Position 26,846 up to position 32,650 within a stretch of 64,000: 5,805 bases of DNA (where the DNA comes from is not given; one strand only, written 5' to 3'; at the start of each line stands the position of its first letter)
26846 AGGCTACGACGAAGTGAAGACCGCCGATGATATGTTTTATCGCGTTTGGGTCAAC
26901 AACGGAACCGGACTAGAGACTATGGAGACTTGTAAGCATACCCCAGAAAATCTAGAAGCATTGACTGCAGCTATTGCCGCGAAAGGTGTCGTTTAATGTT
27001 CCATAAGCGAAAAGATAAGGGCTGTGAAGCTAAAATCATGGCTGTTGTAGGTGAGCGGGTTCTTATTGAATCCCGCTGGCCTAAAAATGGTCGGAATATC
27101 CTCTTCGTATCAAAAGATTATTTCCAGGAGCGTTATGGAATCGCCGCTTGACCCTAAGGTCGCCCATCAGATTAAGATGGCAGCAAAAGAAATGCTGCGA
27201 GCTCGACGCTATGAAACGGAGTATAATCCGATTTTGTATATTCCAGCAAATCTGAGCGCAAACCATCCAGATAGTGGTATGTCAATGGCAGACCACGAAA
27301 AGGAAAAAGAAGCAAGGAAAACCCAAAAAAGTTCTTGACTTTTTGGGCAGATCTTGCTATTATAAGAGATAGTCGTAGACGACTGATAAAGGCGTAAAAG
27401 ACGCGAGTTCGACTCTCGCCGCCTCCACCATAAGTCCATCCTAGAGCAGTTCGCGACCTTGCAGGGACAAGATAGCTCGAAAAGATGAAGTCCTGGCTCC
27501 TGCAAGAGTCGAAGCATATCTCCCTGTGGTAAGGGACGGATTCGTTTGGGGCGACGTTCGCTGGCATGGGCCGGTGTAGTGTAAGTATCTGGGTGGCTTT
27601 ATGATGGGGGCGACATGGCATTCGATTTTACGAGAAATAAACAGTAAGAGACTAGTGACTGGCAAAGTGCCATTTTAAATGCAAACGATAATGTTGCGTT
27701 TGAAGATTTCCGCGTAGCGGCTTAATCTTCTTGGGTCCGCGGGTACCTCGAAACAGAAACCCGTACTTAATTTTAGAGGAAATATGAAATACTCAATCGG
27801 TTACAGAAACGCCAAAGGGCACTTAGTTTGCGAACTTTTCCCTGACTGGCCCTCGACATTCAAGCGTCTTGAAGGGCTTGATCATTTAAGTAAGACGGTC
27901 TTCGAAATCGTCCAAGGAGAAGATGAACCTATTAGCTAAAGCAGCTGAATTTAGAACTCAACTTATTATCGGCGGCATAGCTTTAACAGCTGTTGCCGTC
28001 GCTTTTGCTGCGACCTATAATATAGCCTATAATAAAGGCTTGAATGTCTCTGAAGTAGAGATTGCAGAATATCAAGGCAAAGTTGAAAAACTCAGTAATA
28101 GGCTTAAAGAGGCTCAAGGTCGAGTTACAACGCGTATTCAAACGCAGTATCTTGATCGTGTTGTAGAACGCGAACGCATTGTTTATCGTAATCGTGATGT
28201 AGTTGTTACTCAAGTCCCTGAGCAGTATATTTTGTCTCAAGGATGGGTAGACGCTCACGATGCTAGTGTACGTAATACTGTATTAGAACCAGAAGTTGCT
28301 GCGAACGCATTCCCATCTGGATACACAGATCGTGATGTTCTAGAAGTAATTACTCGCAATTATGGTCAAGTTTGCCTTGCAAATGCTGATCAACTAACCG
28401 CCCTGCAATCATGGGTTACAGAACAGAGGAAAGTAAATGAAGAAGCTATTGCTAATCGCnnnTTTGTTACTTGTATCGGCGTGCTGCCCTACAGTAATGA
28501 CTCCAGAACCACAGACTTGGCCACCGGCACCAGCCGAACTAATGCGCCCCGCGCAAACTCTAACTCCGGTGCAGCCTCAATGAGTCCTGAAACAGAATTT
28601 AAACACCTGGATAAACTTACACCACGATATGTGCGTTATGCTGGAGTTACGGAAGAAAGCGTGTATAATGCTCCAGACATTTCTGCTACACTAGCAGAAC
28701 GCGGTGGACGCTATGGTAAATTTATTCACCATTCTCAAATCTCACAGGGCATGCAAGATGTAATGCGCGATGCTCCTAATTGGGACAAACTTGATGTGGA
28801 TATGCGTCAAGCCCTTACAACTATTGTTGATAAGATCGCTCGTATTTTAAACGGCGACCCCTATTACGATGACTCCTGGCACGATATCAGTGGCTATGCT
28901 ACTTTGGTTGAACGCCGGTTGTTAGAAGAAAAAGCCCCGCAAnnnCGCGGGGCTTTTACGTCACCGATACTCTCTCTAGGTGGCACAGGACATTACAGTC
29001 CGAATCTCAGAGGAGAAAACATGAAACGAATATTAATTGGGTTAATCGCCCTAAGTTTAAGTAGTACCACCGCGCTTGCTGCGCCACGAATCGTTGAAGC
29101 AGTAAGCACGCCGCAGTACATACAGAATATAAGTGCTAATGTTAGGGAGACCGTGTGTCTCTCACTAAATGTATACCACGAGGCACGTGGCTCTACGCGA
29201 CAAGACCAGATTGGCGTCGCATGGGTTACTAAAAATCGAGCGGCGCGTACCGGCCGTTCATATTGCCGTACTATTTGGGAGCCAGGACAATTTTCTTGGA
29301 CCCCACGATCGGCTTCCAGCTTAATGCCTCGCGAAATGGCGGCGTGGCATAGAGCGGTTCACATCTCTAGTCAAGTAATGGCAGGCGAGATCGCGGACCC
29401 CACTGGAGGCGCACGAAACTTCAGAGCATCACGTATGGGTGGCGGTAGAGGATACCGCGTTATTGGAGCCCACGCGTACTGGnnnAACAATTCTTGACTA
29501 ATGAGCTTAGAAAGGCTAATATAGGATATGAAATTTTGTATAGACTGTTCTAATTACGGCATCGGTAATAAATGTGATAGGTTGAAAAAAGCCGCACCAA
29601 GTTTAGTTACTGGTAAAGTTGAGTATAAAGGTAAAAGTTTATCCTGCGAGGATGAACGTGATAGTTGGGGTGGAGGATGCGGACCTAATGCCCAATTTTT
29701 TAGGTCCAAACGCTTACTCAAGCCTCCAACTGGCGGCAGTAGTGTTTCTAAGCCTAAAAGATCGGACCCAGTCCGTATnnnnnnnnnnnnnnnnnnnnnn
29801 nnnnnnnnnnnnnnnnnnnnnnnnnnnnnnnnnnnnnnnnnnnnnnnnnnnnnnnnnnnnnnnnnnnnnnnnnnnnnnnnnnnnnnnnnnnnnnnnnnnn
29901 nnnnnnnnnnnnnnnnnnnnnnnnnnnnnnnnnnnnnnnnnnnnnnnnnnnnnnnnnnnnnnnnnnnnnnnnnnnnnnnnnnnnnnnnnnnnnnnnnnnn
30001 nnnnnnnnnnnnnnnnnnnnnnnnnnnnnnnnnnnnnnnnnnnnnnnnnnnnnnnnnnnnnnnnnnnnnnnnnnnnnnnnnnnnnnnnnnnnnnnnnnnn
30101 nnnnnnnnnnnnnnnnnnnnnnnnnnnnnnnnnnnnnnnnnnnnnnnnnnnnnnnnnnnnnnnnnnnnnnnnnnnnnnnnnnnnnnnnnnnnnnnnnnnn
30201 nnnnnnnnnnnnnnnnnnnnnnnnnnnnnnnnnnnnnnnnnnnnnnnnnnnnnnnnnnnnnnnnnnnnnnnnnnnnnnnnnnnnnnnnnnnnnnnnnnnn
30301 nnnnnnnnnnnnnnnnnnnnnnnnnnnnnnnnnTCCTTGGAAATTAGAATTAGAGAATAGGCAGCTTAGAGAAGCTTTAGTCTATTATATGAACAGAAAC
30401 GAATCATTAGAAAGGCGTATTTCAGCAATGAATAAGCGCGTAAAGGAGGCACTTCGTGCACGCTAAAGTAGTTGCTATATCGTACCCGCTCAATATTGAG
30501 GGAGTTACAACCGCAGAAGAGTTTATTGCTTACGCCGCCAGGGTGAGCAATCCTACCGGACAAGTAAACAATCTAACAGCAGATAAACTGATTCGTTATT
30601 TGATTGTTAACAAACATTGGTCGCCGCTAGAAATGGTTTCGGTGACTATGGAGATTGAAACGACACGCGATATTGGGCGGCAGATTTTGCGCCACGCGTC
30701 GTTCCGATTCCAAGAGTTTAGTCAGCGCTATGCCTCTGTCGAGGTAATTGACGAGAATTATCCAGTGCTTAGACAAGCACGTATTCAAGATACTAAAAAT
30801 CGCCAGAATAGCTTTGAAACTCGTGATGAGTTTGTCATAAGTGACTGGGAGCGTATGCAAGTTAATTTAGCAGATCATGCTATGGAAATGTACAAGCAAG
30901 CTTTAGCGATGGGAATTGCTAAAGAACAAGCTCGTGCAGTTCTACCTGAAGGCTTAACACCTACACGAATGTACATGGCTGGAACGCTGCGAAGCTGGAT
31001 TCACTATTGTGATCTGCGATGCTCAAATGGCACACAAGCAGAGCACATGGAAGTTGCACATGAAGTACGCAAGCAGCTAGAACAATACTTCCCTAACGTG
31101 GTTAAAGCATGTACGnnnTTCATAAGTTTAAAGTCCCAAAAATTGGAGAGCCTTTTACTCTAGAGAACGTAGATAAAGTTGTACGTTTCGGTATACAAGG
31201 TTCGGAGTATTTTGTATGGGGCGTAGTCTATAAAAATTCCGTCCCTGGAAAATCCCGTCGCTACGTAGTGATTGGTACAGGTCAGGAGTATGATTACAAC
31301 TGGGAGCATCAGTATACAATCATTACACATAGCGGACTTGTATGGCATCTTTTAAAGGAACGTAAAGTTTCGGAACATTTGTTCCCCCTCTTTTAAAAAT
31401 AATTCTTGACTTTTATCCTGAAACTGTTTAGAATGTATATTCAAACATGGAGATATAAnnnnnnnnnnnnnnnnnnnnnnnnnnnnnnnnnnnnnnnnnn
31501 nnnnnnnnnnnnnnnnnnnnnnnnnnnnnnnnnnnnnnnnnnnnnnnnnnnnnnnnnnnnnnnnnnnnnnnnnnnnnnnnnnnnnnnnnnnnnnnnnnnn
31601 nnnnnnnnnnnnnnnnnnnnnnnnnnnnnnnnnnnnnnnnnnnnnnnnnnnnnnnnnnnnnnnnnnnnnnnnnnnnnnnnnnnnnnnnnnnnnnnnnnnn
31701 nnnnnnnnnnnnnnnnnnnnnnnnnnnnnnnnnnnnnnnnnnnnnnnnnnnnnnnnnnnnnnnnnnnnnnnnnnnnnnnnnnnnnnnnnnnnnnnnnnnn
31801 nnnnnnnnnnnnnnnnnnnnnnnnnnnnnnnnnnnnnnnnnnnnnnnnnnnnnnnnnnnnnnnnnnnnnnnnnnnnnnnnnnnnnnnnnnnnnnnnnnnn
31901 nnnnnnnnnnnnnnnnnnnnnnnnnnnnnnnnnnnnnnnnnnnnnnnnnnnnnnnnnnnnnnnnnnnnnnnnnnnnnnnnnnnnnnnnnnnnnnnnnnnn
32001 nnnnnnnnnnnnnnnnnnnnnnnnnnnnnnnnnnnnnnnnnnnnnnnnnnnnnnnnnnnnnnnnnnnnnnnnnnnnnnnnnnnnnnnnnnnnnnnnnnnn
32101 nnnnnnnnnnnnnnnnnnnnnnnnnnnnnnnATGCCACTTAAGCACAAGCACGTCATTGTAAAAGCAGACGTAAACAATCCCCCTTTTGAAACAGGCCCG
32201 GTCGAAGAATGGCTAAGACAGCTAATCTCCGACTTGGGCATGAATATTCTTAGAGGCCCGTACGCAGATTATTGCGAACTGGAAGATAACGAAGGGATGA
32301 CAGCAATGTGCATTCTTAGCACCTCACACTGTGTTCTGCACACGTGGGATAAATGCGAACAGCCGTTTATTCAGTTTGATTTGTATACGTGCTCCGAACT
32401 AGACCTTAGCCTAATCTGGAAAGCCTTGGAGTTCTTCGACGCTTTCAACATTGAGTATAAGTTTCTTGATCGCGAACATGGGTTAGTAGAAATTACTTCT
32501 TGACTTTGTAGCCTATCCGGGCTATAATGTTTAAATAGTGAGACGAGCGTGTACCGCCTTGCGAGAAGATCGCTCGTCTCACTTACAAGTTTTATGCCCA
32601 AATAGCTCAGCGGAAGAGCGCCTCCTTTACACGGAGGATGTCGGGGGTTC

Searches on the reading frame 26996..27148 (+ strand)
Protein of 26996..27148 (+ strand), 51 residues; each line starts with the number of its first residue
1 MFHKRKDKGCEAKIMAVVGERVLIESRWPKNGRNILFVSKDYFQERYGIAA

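Call 73: search_protein_families(library=phrogs, proteins=[window:26996-27148:+], max_evalue=0.001)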
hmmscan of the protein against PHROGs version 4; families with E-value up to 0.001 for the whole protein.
window:26996-27148:+ (51 aa): 0 families
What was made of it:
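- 26996..27151 (+): Conserved 51-aa ORF of unknown function that follows S21 in all clade-1 relatives. No family match (call 73).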

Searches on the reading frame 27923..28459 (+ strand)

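Call 3: search_protein_families(library=pfam, proteins=[window:27923-28459:+], max_evalue=0.01)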
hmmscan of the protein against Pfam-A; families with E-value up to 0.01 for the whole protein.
window:27923-28459:+ (179 aa): 0 families

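Call 73: search_protein_families(library=phrogs, proteins=[window:27923-28459:+], max_evalue=0.001)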
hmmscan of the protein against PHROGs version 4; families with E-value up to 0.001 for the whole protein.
window:27923-28459:+ (179 aa): 3 families
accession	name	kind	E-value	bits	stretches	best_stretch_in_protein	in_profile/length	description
phrog_4952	-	other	1.9e-19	71.3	1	17-173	11-170/171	signal peptide motif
phrog_8821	-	lysis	1.1e-07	33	1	18-119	9-114/130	Rz-like spanin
phrog_1403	-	lysis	2.6e-06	28.5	1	117-168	160-210/212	Rz-like spanin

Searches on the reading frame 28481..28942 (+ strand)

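Call 3: search_protein_families(library=pfam, proteins=[window:28481-28942:+], max_evalue=0.01)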
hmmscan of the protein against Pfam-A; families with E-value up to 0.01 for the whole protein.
window:28481-28942:+ (154 aa): 1 family
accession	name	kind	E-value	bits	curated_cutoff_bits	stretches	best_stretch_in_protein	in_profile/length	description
PF19905.4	DUF6378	-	0.00029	21.5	27.1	1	72-145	12-79/81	Domain of unknown function (DUF6378)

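Call 73: search_protein_families(library=phrogs, proteins=[window:28481-28942:+], max_evalue=0.001)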
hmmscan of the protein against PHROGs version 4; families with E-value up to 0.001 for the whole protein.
window:28481-28942:+ (154 aa): 5 families
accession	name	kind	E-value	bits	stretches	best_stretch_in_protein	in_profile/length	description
phrog_16943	-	unknown function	5.3e-33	115.3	1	66-150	3-87/166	-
phrog_17775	-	unknown function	7.1e-26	92.2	1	68-147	79-158/163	-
phrog_474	-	other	2.7e-18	67.8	1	69-151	139-215/274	phosphofructokinase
phrog_37386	-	unknown function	1.9e-15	58.4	1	73-152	100-179/179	-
phrog_1167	-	other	0.00017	22.9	1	113-151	52-89/169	phosphofructokinase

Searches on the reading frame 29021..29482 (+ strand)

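Call 3: search_protein_families(library=pfam, proteins=[window:29021-29482:+], max_evalue=0.01)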
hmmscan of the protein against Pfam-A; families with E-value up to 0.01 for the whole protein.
window:29021-29482:+ (154 aa): 1 family
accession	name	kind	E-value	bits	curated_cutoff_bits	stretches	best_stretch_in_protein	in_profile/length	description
PF07486.17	Hydrolase_2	-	7.8e-08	33.3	27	1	59-138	3-77/100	Cell Wall Hydrolase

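Call 73: search_protein_families(library=phrogs, proteins=[window:29021-29482:+], max_evalue=0.001)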
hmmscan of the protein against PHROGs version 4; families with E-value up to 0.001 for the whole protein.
window:29021-29482:+ (154 aa): 1 family
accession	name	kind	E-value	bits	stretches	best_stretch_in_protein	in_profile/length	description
phrog_938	-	lysis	1.2e-14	53.4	1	27-137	36-149/2185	endolysin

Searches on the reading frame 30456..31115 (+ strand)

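Call 22: search_protein_families(library=pfam, proteins=[window:30456-31115:+], max_evalue=0.01)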
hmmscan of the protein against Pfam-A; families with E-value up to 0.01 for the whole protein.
window:30456-31115:+ (220 aa): 1 family
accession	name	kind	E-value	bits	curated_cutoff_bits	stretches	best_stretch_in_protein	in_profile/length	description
PF02511.20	Thy1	-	3e-39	135.2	24.8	1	19-214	8-191/191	Thymidylate synthase complementing protein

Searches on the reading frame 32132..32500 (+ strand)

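Call 22: search_protein_families(library=pfam, proteins=[window:32132-32500:+], max_evalue=0.01)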
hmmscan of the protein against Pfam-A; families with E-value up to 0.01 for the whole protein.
window:32132-32500:+ (123 aa): 1 family
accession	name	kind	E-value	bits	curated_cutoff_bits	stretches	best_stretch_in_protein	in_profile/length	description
PF02675.21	AdoMet_dc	-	2.4e-10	41.1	25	1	24-114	20-106/107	S-adenosylmethionine decarboxylase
